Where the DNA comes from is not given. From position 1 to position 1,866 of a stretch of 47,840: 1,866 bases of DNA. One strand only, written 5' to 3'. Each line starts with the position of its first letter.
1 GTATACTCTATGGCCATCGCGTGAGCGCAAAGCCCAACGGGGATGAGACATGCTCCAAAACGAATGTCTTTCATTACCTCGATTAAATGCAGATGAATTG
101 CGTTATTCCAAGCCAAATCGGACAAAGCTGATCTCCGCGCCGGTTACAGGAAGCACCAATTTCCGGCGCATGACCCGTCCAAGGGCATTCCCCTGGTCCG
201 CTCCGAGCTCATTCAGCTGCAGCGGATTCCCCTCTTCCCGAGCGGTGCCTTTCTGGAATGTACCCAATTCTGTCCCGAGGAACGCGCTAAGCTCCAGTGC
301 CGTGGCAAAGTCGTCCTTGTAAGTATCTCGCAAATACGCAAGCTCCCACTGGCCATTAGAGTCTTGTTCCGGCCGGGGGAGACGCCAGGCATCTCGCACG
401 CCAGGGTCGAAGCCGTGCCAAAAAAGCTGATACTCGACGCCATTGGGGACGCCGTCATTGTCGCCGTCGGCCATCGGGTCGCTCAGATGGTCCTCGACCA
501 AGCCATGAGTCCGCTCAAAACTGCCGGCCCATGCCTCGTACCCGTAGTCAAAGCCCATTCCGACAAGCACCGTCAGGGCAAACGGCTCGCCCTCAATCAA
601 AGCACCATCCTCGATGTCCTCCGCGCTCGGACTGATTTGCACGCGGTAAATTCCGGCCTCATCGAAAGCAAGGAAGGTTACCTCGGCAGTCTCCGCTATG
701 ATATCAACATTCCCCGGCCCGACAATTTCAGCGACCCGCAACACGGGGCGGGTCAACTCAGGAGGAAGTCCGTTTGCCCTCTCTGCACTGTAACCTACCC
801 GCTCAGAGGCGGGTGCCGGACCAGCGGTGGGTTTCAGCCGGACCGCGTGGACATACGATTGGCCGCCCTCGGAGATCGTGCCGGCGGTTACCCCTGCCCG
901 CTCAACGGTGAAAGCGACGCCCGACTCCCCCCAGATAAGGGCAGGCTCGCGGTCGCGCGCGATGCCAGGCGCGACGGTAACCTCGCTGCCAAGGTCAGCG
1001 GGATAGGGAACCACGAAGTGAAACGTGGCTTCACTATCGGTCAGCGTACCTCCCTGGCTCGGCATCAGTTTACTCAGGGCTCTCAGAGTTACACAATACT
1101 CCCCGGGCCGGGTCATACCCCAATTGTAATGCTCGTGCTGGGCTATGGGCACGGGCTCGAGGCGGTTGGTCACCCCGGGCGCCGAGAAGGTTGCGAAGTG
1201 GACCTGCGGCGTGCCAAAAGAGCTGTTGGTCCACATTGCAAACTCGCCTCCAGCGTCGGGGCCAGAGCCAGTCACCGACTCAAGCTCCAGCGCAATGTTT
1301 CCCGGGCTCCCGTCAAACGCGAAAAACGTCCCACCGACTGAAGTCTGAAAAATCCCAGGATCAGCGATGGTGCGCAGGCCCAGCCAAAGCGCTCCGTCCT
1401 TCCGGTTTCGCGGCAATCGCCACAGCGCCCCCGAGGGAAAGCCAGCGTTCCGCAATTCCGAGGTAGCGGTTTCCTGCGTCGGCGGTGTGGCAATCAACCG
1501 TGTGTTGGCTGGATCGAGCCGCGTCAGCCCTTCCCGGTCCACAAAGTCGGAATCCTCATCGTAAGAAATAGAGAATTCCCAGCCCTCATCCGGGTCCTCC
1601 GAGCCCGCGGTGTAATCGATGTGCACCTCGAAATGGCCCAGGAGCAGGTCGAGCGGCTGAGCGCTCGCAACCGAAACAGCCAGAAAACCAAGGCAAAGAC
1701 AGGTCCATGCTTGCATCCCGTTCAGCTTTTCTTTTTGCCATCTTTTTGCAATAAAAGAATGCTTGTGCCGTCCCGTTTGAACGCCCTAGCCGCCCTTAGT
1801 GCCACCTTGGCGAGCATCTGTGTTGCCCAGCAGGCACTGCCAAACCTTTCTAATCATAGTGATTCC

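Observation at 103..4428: TIGR03769-like secreted protein paired divergently with a TonB-dependent receptor and a Fur/Zur-family regulator: putative metal (zinc?) acquisition locus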

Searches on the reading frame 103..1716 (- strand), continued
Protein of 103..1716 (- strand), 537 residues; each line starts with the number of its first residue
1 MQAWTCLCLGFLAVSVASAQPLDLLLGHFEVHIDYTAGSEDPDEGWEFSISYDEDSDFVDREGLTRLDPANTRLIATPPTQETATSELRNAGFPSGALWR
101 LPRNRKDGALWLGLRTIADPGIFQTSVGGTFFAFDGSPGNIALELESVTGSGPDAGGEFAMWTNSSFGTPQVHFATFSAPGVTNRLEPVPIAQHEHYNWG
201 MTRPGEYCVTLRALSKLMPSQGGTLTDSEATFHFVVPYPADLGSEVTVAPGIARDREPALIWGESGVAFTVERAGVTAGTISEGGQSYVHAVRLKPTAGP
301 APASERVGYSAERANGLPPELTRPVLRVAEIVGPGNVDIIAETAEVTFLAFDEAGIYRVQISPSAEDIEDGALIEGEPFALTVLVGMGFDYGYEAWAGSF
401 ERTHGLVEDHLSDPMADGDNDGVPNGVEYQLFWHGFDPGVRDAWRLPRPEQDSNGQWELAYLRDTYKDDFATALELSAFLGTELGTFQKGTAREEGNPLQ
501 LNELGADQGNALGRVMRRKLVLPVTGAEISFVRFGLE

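Call 43: fold_search(model_id=the predicted structure, library=pdb)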
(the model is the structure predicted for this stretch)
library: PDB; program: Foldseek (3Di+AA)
matches with E <= 10: 1631; with E <= 0.001: 30
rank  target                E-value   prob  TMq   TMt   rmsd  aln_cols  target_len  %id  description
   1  6dms                  1.3e-05  0.89  0.12  0.10  20.6       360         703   11  Endo-fucoidan hydrolase MfFcnA4_H294Q from glycoside hydrolase family 107 (released 2018-10-03)
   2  5un2                  2.1e-05  0.75  0.12  0.17  30.6       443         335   12  Crystal Structure of Mouse Cadherin-23 EC19-21 with non-syndromic deafness (DFNB12) associated mutation R2029W (released 2018-02-07)
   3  6dlh                  7.0e-05  0.80  0.12  0.10  20.1       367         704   11  Endo-fucoidan hydrolase MfFcnA4 from glycoside hydrolase family 107 (released 2018-10-03)
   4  9ijj_4J               7.0e-05  0.66  0.11  0.09  14.6       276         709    8  In situ structure of the central apparatus in mouse sperm axoneme. (released 2025-06-04)
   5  8d40_A                1.4e-04  0.25  0.10  0.12  37.5       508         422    8  Crystal structure of human CELSR1 EC1-4 (released 2023-08-30)
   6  3vac_A                1.5e-04  0.23  0.09  0.13  22.3       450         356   10  Crystal Structure of the CFA/I Enterotoxigenic E. coli adhesin CfaE mutant G168D (released 2013-02-20)
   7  6n2e_B                2.0e-04  0.66  0.12  0.16  19.1       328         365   14  Crystal Structure of Human Protocadherin-15 EC1-3 G16D N369D Q370N and Mouse Cadherin-23 EC1-2 T15E (released 2019-11-13)
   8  5erd_B                2.2e-04  0.44  0.10  0.10  25.3       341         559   10  Crystal structure of human Desmoglein-2 ectodomain (released 2016-06-22)
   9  5vvm_A                2.6e-04  0.69  0.10  0.16  16.5       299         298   10  Crystal structure of human CDH23 EC21-23 (released 2018-05-23)
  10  7unz_B                2.6e-04  0.30  0.11  0.16  17.1       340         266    8  Crystal structure of H2 nanobody in complex with PfCSS (released 2022-11-23)
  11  7cym_B                2.6e-04  0.23  0.09  0.12  34.0       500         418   10  Crystal structure of LI-Cadherin EC1-4 (released 2021-08-18)
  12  6a8p_A                2.6e-04  0.21  0.10  0.09  21.2       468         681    9  Transglutaminase 2 mutant G224V in complex with GTP (released 2018-09-26)
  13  9ijj_4K               2.8e-04  0.33  0.10  0.12  27.8       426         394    7  In situ structure of the central apparatus in mouse sperm axoneme. (released 2025-06-04)
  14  7r5k_10               2.9e-04  0.30  0.11  0.05  30.7       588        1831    9  Human nuclear pore complex (constricted) (released 2022-06-22)
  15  5wjm                  3.1e-04  0.77  0.11  0.22  17.8       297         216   13  Crystal Structure of Mouse Cadherin-23 EC17-18 (released 2018-07-04)
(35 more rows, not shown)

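Call 74: search_protein_families(library=pfam, proteins=[L035:12199-13422:-, L027:5593-7971:+, L018:4527-8039:+, L030:9664-12312:+, L001:4188-5522:-, L013:12956-14002:+, L039:10403-11365:+], max_evalue=0.01)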
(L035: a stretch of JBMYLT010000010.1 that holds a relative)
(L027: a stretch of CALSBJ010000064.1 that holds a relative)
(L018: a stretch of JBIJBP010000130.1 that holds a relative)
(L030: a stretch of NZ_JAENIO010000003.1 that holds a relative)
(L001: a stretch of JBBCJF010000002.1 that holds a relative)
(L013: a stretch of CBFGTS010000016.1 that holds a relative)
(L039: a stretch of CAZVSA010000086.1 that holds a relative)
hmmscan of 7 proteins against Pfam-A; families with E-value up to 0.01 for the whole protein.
L035:12199-13422:- (407 aa): 4 families
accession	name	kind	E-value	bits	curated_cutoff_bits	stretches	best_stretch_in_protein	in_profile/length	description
PF02492.25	cobW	-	3e-57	193.6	20.7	1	14-219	1-179/180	CobW/HypB/UreG, nucleotide-binding domain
PF07683.19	CobW_C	-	6.3e-20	71.3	22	1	264-376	1-94/94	Cobalamin synthesis protein cobW C-terminal domain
PF03193.22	RsgA_GTPase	-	0.00083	19.7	30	0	14-38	107-131/174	RsgA GTPase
PF03308.22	MeaB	-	0.0045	16.5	23.1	0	18-50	38-72/273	Methylmalonyl Co-A mutase-associated GTPase MeaB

L027:5593-7971:+ (792 aa): 5 families
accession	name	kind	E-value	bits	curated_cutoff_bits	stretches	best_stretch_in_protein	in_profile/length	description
PF17963.7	Big_9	-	1.8e-36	125.3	23.6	3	556-647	2-89/89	Bacterial Ig domain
PF17892.7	Cadherin_5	-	8e-20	70.9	26.5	2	556-649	3-98/98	Cadherin-like domain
PF17803.7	Cadherin_4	-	3.7e-09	37.4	25.1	1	555-616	11-71/71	Bacterial cadherin-like domain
PF22352.2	K319L-like_PKD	-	6e-05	23.4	27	0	88-125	49-84/84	K319L-like, PKD domain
PF19076.6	CshA_repeat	-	0.0071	17.4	27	1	596-648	53-103/103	Surface adhesin CshA repetitive domain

L018:4527-8039:+ (1170 aa): 3 families
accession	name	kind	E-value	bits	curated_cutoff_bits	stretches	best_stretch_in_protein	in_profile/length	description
PF18998.6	Flg_new_2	-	5.9e-10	39.4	23.6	1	717-771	19-72/73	Divergent InlB B-repeat domain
PF09136.16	Glucodextran_B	-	0.00052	20.3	27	1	574-665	1-79/83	Glucodextranase, domain B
PF17957.7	Big_7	-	0.00064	20.8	24.1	1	576-649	3-70/70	Bacterial Ig domain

L030:9664-12312:+ (882 aa): 2 families
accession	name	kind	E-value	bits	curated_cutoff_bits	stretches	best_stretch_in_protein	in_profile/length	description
PF16640.11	Big_3_5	-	4.2e-09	37.3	35.5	1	227-309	3-87/88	Bacterial Ig-like domain (group 3)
PF00801.26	PKD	-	0.00058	20.2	23.5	0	515-550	10-47/80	PKD domain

L001:4188-5522:- (444 aa): 0 families

L013:12956-14002:+ (348 aa): 1 family
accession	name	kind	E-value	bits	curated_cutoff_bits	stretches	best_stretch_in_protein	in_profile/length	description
PF04616.20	Glyco_hydro_43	-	2.2e-05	24.4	32.2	1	77-289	10-204/288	Glycosyl hydrolases family 43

L039:10403-11365:+ (320 aa): 0 families

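Call 75: search_protein_families(library=ncbifam, proteins=[L035:12199-13422:-, L027:5593-7971:+, L018:4527-8039:+, L030:9664-12312:+, L001:4188-5522:-, L039:10403-11365:+], max_evalue=0.001)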
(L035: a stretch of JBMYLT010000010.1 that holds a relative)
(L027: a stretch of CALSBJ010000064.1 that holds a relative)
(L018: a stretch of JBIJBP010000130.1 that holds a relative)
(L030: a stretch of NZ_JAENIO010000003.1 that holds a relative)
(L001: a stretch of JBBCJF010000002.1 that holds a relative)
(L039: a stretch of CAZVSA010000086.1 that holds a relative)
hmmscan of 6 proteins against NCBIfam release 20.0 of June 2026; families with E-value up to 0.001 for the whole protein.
L035:12199-13422:- (407 aa): 9 families
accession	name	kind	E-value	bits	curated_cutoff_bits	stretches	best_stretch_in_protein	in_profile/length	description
NF038288.1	chaper_GTP_ZigA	equivalog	2.6e-186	619.2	600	1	13-398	1-390/390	zinc metallochaperone GTPase ZigA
NF047431.1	hiber_recruit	equivalog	2.8e-51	174.7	375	1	13-401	2-394/402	ribosome hibernation factor-recruiting GTPase MRF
TIGR02475.1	CobW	equivalog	5.5e-46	157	332.1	1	11-244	2-234/342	cobalamin biosynthesis protein CobW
NF008578.0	PRK11537.1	equivalog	1.8e-31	109.5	361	1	12-235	3-199/318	GTPase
NF041053.1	CobW_rel_Se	equivalog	1.5e-13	50.9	180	1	17-213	5-173/195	CobW-related selenoprotein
TIGR00073.1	hypB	equivalog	2.2e-07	30.6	121.2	1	19-108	36-117/217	hydrogenase nickel incorporation protein HypB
NF011062.0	PRK14494.1-1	equivalog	0.00062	19.4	323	0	20-57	8-45/231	putative molybdopterin-guanine dinucleotide biosynthesis protein MobB/FeS domain-containing protein protein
TIGR03819.1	heli_sec_ATPase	hypoth_equivalog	0.00065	19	373.15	0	17-55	182-220/340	TadA family conjugal transfer-associated ATPase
TIGR00101.1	ureG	equivalog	0.00085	19.2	204.2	0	18-110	6-100/199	urease accessory protein UreG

L027:5593-7971:+ (792 aa): 7 families
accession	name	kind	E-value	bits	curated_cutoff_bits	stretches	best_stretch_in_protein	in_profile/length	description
NF038134.1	choice_anch_M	domain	9e-30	104.1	55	1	325-530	5-172/184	choice-of-anchor M domain-containing protein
NF012211.1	tand_rpt_95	domain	7.5e-29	99.6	90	2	568-659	3-95/98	tandem-95 repeat protein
TIGR03773.1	anch_rpt_wall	hypoth_equivalog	2.6e-14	53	190.3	2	492-575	388-466/516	TIGR03773 family transporter-associated surface protein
TIGR03772.1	anch_rpt_subst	equivalog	1.9e-10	40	350.45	1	437-535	119-210/486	anchored repeat ABC transporter, substrate-binding protein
TIGR03769.1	P_ac_wall_RPT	domain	4e-08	33.7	30.9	1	501-542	1-38/41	TIGR03769 domain-containing protein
NF045619.1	adhes_GNV_Cterm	subfamily_domain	3.1e-07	30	180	1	615-750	165-293/458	BapA/Bap/LapF family large adhesin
TIGR04225.1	CshA_fibril_rpt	repeat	0.00071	20.4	60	0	601-648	56-104/104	fibrillar adhesin CshA-type repeat protein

L018:4527-8039:+ (1170 aa): 4 families
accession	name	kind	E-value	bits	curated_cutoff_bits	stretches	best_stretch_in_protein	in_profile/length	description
NF038134.1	choice_anch_M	domain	2.6e-40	138.4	55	2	252-444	3-184/184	choice-of-anchor M domain-containing protein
TIGR03773.1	anch_rpt_wall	hypoth_equivalog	1.7e-22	80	190.3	2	52-230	259-422/516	TIGR03773 family transporter-associated surface protein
TIGR03769.1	P_ac_wall_RPT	domain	8.6e-08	32.6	30.9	1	403-444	1-41/41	TIGR03769 domain-containing protein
TIGR03772.1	anch_rpt_subst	equivalog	2e-07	30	350.45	0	147-230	117-201/486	anchored repeat ABC transporter, substrate-binding protein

L030:9664-12312:+ (882 aa): 4 families
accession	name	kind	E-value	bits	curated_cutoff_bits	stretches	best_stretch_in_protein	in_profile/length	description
NF038134.1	choice_anch_M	domain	7.3e-43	146.7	55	1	31-212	2-184/184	choice-of-anchor M domain-containing protein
TIGR03773.1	anch_rpt_wall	hypoth_equivalog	6.3e-33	114.5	190.3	1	62-215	15-168/516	TIGR03773 family transporter-associated surface protein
TIGR03772.1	anch_rpt_subst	equivalog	2.2e-16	59.6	350.45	1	110-219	104-225/486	anchored repeat ABC transporter, substrate-binding protein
TIGR03769.1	P_ac_wall_RPT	domain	2.7e-13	50.2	30.9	1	174-212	2-41/41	TIGR03769 domain-containing protein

L001:4188-5522:- (444 aa): 0 families

L039:10403-11365:+ (320 aa): 0 families

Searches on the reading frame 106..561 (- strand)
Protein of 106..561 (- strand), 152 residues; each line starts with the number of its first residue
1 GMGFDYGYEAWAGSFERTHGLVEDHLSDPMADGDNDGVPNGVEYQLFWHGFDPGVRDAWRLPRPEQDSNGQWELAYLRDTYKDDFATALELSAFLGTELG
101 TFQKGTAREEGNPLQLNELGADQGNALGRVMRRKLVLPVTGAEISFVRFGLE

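Call 83: search_protein_representatives(protein=window:106-561:-)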
Query: 152 residues. Proteins with E-value up to 0.001 (for the whole library): 30; up to 1e-10: 20; up to 1e-30: 2. The best 30 are listed.
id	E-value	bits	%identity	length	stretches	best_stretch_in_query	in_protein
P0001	1.6e-98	343.6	100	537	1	1-152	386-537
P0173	9.9e-32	126.5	51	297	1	4-149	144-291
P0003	1.1e-30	123.1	47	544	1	1-150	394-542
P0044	2.7e-28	115.3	48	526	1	2-149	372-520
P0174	3.2e-28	115.1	50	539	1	1-151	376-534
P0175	4.5e-27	111.3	45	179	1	1-149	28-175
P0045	9.2e-27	110.3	48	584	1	3-151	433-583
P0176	3.1e-26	108.6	44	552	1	1-143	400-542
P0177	3.1e-25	105.4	40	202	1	1-149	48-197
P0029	1.7e-24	103.0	42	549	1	1-148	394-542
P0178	5.5e-24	101.3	46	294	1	1-149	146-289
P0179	4.7e-23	98.3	40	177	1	3-149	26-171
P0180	1.3e-22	96.9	39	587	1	4-149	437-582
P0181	2.7e-22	95.8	41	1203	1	1-144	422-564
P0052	2.9e-22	95.7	38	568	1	1-147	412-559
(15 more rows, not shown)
